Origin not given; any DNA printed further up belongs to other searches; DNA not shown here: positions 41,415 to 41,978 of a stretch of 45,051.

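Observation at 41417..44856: Perfect 20-bp direct repeat brackets a 3.4-kb insertion and duplicates the shared stop-codon junction of two convergent genes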

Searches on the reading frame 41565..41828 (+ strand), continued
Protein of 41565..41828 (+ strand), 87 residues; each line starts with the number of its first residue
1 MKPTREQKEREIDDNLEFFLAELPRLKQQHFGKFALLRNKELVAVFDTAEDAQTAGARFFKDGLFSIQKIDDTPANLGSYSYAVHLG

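Call 45: search_protein_families(library=phrogs, proteins=[window:41565-41828:+, L015:881-1831:+, L016:946-1830:-, L010:4245-4685:+], max_evalue=0.01)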
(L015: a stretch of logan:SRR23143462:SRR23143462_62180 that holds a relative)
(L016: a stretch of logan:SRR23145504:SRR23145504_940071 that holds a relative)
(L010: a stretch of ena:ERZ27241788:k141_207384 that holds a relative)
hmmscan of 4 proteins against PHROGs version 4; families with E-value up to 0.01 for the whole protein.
window:41565-41828:+ (87 aa): 0 families

L015:881-1831:+ (316 aa): 11 families
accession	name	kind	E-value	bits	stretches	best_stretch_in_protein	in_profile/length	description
phrog_2255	-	DNA, RNA and nucleotide metabolism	1.8e-08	35.1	1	219-306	90-180/211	HNH endonuclease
phrog_8048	-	DNA, RNA and nucleotide metabolism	3.3e-06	27.5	1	218-298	156-229/273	HNH endonuclease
phrog_8446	-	DNA, RNA and nucleotide metabolism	6.3e-06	27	1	227-294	129-195/211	HNH endonuclease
phrog_119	-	DNA, RNA and nucleotide metabolism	0.00011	22.1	1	227-300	192-261/443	HNH endonuclease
phrog_5956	-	DNA, RNA and nucleotide metabolism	0.00066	20.4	1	211-297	32-110/138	HNH endonuclease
phrog_144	-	DNA, RNA and nucleotide metabolism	0.00097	19.8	1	218-298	60-136/175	HNH endonuclease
phrog_15103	-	unknown function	0.0014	19.1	1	227-297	192-257/280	-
phrog_1271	-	DNA, RNA and nucleotide metabolism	0.0015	19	1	229-304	257-325/361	HNH endonuclease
phrog_740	-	DNA, RNA and nucleotide metabolism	0.0023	17.9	1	203-298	10-88/332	HNH endonuclease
phrog_3106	-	DNA, RNA and nucleotide metabolism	0.0032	18.2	1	217-297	139-223/252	HNH endonuclease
phrog_5200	-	DNA, RNA and nucleotide metabolism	0.0054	17.7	1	225-296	23-86/154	HNH endonuclease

L016:946-1830:- (294 aa): 3 families
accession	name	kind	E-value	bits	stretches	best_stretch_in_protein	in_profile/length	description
phrog_1250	-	unknown function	7.8e-21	75.4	1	45-154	86-195/327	unknown function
phrog_3757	-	unknown function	0.0006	20.3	1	55-80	118-143/367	-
phrog_14322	-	unknown function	0.0024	18.2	1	61-92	224-255/398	-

L010:4245-4685:+ (146 aa): 0 families

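Call 46: search_protein_families(library=ncbifam, proteins=[window:41565-41828:+, L015:881-1831:+, L016:946-1830:-, L010:4245-4685:+], max_evalue=0.01)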
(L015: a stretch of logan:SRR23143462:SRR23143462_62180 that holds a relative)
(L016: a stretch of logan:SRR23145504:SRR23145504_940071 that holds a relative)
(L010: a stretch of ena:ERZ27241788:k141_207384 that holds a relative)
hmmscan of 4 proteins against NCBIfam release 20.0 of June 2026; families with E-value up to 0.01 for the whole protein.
window:41565-41828:+ (87 aa): 0 families

L015:881-1831:+ (316 aa): 0 families

L016:946-1830:- (294 aa): 3 families
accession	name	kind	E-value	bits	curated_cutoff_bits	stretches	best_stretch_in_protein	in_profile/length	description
NF005992.0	PRK08116.1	subfamily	0.00024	20.4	189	1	36-80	89-131/269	hypothetical protein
TIGR00376.1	TIGR00376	hypoth_equivalog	0.00074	18.1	348.9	1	52-87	164-198/639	IGHMBP2 family helicase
NF003229.0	PRK04195.1-5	equivalog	0.0052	15.5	280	0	60-81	41-62/413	replication factor C large subunit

L010:4245-4685:+ (146 aa): 1 family
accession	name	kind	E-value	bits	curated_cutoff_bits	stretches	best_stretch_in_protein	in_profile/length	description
TIGR03698.1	clan_AA_DTGF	subfamily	0.004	17.5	57.35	0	35-68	10-46/107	clan AA aspartic protease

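Call 75: predict_structure(alignment_id=A3)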
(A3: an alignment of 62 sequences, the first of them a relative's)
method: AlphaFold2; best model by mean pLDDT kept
length: 87 residues; sequences in the alignment: 62
mean_pLDDT: 79.3   pTM: 0.65
mean pLDDT of the five models: 79.3, 76.7, 75.4, 73.8, 71.4
residues with pLDDT >= 90: 24; 70-90: 45; 50-70: 5; < 50: 13
segments of 3 or more residues with pLDDT < 50: 75-87
pLDDT, mean of each block of 10 residues (from residue 1): 76 88 88 90 91 90 86 54 38
secondary structure, 60 per line:
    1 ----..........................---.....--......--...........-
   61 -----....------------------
elements in order: H5-30 E34-38 E41-46 H49-59 E66-69

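Call 78: fold_search(model_id=the predicted structure, library=pdb)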
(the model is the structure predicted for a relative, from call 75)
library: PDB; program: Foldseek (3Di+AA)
matches with E <= 10: 71; with E <= 0.001: 0
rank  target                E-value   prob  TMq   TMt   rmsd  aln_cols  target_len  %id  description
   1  5sb8_F                1.1e+00  0.14  0.26  0.08   7.5        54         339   22  Tubulin-maytansinoid-3-complex (released 2021-12-08)
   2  4o4h_F                2.3e+00  0.09  0.28  0.09   7.3        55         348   20  Tubulin-Laulimalide complex (released 2014-03-05)
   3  5sbe_F                2.6e+00  0.08  0.26  0.08   7.4        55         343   20  Tubulin-maytansinoid-5c-complex (released 2021-12-08)
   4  6i5c_F                2.7e+00  0.10  0.27  0.08   6.8        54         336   20  Long wavelength native-SAD phasing of Tubulin-Stathmin-TTL complex (released 2019-03-13)
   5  7l05_F                2.9e+00  0.11  0.28  0.08   6.6        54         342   18  Complex of novel maytansinoid M24 bound to T2R-TTL (two tubulin alpha/beta heterodimers, RB3 stathmin-like domain, and (released 2021-12-22)
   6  8a9t_F                2.9e+00  0.10  0.27  0.09   6.9        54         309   18  Tubulin-[1,2]oxazoloisoindole-1 complex (released 2022-11-09)
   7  5x6v_D                3.3e+00  0.04  0.22  0.22   5.5        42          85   21  Crystal structure of human heteroheptameric complex (released 2017-12-06)
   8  7qyr_E                3.5e+00  0.04  0.24  0.10   8.6        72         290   15  Crystal structure of RimK from Pseudomonas aeruginosa PAO1 (released 2022-10-05)
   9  5kx5_F                4.0e+00  0.08  0.27  0.08   6.7        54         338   20  Crystal structure of tubulin-stathmin-TTL-Compound 11 complex (released 2016-12-28)
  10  3dh1_A                4.0e+00  0.06  0.26  0.16   8.6        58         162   17  Crystal structure of human tRNA-specific adenosine-34 deaminase subunit ADAT2 (released 2008-09-09)
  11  3dh1_D                4.3e+00  0.06  0.27  0.16   8.5        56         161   18  Crystal structure of human tRNA-specific adenosine-34 deaminase subunit ADAT2 (released 2008-09-09)
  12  7dae_F                4.5e+00  0.06  0.27  0.08   7.3        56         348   20  EPB in complex with tubulin (released 2021-03-24)
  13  6y4m_F                4.8e+00  0.08  0.29  0.09   6.7        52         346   13  Structure of Tubulin Tyrosine Ligase in Complex with Tb111 (released 2021-03-31)
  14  7au5_F                4.8e+00  0.06  0.28  0.09   7.4        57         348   19  Tubulin-noscapine-analogue-14e complex (released 2021-07-07)
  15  7qyr_C                4.8e+00  0.03  0.24  0.10   8.4        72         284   15  Crystal structure of RimK from Pseudomonas aeruginosa PAO1 (released 2022-10-05)
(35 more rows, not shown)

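Call 89: find_related_loci(query=P0014, collection=viral_contigs, flank=3000)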
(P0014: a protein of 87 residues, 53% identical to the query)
Query P0014 (87 aa) in viral_contigs; peptide patterns used: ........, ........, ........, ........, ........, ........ (x = any residue, [..] = any of these).
5 stretches matched a pattern, but none encodes a relative of the query by tblastn (E <= 1e-3).

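Call 90: find_related_loci(query=L010:4245-4685:+, collection=viral_contigs, flank=3000)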
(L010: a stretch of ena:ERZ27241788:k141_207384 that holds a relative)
Query L010:4245-4685:+ (146 aa) in viral_contigs; peptide patterns used: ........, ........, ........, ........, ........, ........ (x = any residue, [..] = any of these).
8 stretches matched a pattern, but none encodes a relative of the query by tblastn (E <= 1e-3).

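Call 91: search_dna_similar(query=P0014, collection=plasmids, mode=protein, max_evalue=0.001, max_rows=15)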
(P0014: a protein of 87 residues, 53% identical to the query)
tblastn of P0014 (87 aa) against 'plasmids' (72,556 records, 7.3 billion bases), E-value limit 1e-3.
No match.

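Call 92: search_dna_similar(query=P0014, collection=phages, mode=protein, max_evalue=0.001, max_rows=15)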
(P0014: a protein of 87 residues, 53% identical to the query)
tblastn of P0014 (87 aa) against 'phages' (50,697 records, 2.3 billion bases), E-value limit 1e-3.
No match.
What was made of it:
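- No copies were found in phage or plasmid collections (calls 89-92).
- Tried and rejected: Module on phages or plasmids: none found (calls 89-92).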
